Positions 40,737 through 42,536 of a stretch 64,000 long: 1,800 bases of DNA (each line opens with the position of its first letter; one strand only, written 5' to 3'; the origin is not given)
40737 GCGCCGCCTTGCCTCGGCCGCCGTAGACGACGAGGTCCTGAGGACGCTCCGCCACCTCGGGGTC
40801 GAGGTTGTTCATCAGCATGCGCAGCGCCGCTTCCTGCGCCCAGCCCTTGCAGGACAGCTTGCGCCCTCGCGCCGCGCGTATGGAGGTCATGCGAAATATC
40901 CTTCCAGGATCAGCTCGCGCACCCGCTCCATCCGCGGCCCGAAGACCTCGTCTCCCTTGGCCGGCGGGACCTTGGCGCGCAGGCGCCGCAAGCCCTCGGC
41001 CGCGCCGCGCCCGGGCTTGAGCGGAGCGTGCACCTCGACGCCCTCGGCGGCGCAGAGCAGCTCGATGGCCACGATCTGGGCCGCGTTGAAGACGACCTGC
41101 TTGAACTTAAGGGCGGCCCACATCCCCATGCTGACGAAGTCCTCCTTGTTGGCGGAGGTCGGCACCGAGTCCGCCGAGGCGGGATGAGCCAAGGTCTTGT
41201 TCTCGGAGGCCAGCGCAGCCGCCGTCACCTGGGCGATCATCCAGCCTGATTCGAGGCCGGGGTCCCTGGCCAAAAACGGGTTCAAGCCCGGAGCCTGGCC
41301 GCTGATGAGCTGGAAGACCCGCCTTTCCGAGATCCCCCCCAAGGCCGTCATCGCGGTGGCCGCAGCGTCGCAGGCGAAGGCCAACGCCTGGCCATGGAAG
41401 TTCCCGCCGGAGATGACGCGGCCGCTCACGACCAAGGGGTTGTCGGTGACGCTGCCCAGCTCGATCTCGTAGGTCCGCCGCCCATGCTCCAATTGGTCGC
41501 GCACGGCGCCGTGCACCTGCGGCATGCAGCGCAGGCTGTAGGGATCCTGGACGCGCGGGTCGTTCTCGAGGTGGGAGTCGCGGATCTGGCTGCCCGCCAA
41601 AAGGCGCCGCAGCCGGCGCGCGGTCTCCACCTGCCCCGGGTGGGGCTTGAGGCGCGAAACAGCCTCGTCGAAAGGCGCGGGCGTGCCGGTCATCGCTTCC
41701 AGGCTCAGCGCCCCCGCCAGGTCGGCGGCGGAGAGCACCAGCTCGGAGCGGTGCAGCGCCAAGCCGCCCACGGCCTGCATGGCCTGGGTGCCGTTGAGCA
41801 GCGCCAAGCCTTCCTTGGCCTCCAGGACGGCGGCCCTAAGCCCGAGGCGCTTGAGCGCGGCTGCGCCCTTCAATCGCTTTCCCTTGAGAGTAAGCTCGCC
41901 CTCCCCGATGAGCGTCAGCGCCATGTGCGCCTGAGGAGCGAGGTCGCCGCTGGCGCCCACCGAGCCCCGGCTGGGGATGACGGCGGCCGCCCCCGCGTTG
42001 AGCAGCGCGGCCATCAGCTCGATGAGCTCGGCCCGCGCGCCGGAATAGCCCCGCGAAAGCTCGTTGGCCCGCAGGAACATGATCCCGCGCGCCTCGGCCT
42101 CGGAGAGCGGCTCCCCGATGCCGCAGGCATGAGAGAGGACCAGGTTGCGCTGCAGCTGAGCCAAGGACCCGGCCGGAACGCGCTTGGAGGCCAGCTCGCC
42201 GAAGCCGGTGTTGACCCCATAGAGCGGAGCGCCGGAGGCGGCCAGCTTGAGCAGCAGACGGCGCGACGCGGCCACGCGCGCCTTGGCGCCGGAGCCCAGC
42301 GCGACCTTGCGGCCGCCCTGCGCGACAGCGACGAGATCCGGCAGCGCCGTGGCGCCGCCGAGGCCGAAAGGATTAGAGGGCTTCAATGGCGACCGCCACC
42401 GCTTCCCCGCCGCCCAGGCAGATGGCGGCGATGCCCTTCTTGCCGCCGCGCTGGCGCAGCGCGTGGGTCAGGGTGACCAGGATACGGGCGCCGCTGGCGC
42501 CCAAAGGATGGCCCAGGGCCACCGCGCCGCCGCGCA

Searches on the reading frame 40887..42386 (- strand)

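Call 61: search_protein_families(library=pfam, proteins=[window:40887-42386:-], max_evalue=0.001)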
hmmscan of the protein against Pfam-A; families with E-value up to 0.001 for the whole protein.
window:40887-42386:- (499 aa): 1 family
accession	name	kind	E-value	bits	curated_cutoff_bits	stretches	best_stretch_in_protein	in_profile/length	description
PF00221.24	Lyase_aromatic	-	7.6e-179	595.7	27.3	1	15-470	3-465/466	Aromatic amino acid lyase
